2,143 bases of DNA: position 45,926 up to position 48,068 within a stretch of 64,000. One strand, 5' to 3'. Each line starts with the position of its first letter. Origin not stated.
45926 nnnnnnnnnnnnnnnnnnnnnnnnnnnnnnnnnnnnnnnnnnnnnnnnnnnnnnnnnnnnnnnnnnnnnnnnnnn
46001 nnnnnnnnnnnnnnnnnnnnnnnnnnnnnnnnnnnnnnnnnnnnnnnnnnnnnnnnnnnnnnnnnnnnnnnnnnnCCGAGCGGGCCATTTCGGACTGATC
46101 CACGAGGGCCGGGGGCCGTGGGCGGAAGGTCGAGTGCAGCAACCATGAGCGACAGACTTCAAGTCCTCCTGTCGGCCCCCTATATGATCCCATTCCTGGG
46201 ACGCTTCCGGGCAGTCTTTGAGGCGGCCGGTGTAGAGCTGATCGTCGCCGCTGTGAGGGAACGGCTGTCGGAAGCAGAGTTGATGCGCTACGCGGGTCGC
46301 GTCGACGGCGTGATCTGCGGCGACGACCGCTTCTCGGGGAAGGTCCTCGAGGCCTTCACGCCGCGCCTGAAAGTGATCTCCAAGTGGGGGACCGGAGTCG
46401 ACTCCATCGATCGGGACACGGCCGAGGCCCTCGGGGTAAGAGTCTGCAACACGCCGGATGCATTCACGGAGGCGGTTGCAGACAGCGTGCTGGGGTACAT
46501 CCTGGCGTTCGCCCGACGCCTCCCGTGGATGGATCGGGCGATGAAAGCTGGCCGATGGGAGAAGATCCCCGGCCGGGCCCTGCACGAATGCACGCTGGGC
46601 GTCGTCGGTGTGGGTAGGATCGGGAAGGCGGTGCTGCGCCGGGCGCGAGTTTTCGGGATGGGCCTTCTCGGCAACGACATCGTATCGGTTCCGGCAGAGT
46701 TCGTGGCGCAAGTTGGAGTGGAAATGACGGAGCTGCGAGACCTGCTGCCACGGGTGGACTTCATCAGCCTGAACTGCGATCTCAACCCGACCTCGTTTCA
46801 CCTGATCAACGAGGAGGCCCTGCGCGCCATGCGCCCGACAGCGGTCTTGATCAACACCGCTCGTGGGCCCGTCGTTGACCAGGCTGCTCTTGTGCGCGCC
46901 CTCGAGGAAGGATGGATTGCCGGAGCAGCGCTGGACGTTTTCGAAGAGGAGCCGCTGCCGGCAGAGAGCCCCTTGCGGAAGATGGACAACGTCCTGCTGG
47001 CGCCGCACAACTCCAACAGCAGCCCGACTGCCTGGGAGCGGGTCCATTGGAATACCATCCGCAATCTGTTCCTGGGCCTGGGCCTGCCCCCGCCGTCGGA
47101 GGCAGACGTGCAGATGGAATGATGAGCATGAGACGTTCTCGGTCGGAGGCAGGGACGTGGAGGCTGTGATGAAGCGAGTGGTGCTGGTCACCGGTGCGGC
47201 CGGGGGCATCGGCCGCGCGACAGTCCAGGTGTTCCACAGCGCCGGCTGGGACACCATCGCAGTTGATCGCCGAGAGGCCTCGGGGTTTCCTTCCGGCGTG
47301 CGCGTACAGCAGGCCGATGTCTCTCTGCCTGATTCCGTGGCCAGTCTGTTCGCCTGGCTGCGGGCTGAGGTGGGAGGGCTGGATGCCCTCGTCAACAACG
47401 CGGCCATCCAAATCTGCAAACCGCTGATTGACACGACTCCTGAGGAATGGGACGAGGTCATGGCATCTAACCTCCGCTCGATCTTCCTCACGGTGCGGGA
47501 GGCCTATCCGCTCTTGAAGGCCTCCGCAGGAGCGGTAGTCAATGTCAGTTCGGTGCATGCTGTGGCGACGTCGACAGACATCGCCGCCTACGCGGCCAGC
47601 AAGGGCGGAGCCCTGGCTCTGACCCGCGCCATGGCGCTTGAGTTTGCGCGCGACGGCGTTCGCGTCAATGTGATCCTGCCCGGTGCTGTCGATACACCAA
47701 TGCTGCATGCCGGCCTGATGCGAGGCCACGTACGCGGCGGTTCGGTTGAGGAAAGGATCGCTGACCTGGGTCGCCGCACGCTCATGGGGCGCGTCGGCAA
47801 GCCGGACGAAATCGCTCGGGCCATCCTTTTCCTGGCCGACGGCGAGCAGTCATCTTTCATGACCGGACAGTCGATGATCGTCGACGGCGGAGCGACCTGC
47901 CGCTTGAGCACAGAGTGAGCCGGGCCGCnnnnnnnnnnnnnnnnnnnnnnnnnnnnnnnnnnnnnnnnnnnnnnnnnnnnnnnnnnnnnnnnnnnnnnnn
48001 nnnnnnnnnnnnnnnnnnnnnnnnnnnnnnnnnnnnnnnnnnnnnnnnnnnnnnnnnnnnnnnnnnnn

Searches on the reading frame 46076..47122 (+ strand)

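Call 62: search_protein_families(library=pfam, proteins=[window:46076-47122:+], max_evalue=0.00001)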
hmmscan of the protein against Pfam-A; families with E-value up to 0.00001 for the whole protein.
window:46076-47122:+ (348 aa): 2 families
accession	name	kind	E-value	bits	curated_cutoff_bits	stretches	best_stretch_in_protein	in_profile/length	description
PF02826.25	2-Hacid_dh_C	-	6.3e-59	198.8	25.1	1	139-312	1-177/178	D-isomer specific 2-hydroxyacid dehydrogenase, NAD binding domain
PF00389.36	2-Hacid_dh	-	4.4e-17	62.4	24.6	1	51-254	18-114/134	D-isomer specific 2-hydroxyacid dehydrogenase, catalytic domain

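Call 65: search_protein_families(library=ncbifam, proteins=[window:46076-47122:+], max_evalue=0.000001)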
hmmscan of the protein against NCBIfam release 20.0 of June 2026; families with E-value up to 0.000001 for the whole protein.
window:46076-47122:+ (348 aa): 21 families
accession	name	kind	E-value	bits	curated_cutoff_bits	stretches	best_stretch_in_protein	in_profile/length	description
NF009714.1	PRK13243.1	equivalog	1.9e-63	214.8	455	1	83-331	54-309/332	glyoxylate reductase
TIGR01327.1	PGDH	equivalog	3.3e-58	197.7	454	1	58-324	23-290/525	phosphoglycerate dehydrogenase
NF041369.1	Dhydh_Halo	equivalog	1.9e-48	165.2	400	1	105-315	63-275/305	D-2-hydroxyacid dehydrogenase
NF011938.0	PRK15409.1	equivalog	8.6e-48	163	492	1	74-314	44-288/324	glyoxylate/hydroxypyruvate reductase GhrB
NF005069.0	PRK06487.1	equivalog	3.8e-47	160.9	448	1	90-323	63-299/320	2-hydroxyacid dehydrogenase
NF008759.0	PRK11790.1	equivalog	2.1e-43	148.5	404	1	57-323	36-305/410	phosphoglycerate dehydrogenase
NF005387.0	PRK06932.1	equivalog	6.5e-40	137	492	1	71-321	40-296/314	2-hydroxyacid dehydrogenase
NF000492.1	vanH_gen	exception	8.6e-37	126.9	540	1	55-330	23-306/312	D-lactate dehydrogenase VanH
NF005750.0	PRK07574.1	equivalog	2.1e-36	125.8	329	1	95-324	112-346/386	NAD-dependent formate dehydrogenase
NF006263.0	PRK08410.1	equivalog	1.3e-35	123.3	389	1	95-325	61-297/311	D-2-hydroxyacid dehydrogenase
NF000371.1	vanH_Agroup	exception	5.4e-29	101.4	700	1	98-304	72-274/322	VanH-A/VanH-Pt family D-lactate dehydrogenase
NF001309.0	PRK00257.1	equivalog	1.1e-28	100.3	434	1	97-294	58-239/379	4-phosphoerythronate dehydrogenase PdxB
NF000112.1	vanH-Amyco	exception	5.3e-28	98.3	625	1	58-312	55-317/348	VanH-AOV family D-lactate dehydrogenase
NF000128.1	vanH-Sc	exception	2.7e-27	95.8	650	1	100-292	89-275/337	D-lactate dehydrogenase VanH-Sc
NF000151.1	vanH-Ac1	exception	3.4e-27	95.6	750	1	98-292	103-291/351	D-lactate dehydrogenase VanH-Ac1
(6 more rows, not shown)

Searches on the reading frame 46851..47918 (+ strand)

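Call 62: search_protein_families(library=pfam, proteins=[window:46851-47918:+], max_evalue=0.00001)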
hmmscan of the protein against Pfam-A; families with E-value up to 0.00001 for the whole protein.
window:46851-47918:+ (355 aa): 4 families
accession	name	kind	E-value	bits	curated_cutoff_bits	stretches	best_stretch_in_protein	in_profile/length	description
PF13561.12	adh_short_C2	-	2e-54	185.1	27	1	115-349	1-236/236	Enoyl-(Acyl carrier protein) reductase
PF00106.31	adh_short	-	5e-47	160.3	26.6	1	109-286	1-188/195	short chain dehydrogenase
PF08659.16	KR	-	5.2e-09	36.7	22.6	1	111-251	3-153/180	KR domain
PF01370.27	Epimerase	-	3.7e-07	30.2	20.9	1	111-250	1-145/240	NAD dependent epimerase/dehydratase family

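Call 65: search_protein_families(library=ncbifam, proteins=[window:46851-47918:+], max_evalue=0.000001)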
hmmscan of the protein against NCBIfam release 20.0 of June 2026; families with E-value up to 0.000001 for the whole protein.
window:46851-47918:+ (355 aa): 211 families (the best 25 are shown)
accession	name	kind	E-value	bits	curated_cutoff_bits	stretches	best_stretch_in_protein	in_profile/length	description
NF004791.0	PRK06138.1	equivalog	8.1e-61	205.5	312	1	107-349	4-250/252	SDR family oxidoreductase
NF005067.0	PRK06484.1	equivalog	1.5e-53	182.2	713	1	107-350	8-253/524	short chain dehydrogenase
NF052558.1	MBtsdlDhBudC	equivalog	1.6e-52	178.6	270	1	108-350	3-243/250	meso-2,3-butanediol dehydrogenase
NF005007.0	PRK06398.1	equivalog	1.6e-50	171.7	341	1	107-352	6-249/259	aldose dehydrogenase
NF005559.1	PRK07231.1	subfamily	6e-49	166.8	215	1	108-349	4-248/249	glucose 1-dehydrogenase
NF004818.0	PRK06172.1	equivalog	8.1e-49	166.2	336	1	107-349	6-251/253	SDR family oxidoreductase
NF009466.0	PRK12826.1-2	subfamily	9e-46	156.3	222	1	107-350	2-246/248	3-oxoacyl-ACP reductase FabG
NF009093.0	PRK12429.1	subfamily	2e-45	155.1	258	1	106-349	3-257/259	3-hydroxybutyrate dehydrogenase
NF006693.0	PRK09242.1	equivalog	3.9e-45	154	328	1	108-348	10-253/258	SDR family oxidoreductase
NF009468.0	PRK12826.1-4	equivalog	6.3e-45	153.8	318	1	105-349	4-248/256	SDR family oxidoreductase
TIGR01830.1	3oxo_ACP_reduc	equivalog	4.6e-44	150.9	297.75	1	111-347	1-237/239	3-oxoacyl-[acyl-carrier-protein] reductase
NF004203.0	PRK05653.2-4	subfamily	1e-43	149.6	313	1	106-349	4-257/260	3-oxoacyl-ACP reductase FabG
NF006074.0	PRK08220.1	equivalog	2.6e-43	148.4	312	1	106-349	6-248/251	2,3-dihydro-2,3-dihydroxybenzoate dehydrogenase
NF004713.0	PRK06057.1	equivalog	8.8e-43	146.6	404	1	105-351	6-252/257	3-oxoacyl-ACP reductase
NF033173.0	anticapsin_BacC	exception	1.2e-42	146.2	525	1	107-350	3-251/252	dihydroanticapsin 7-dehydrogenase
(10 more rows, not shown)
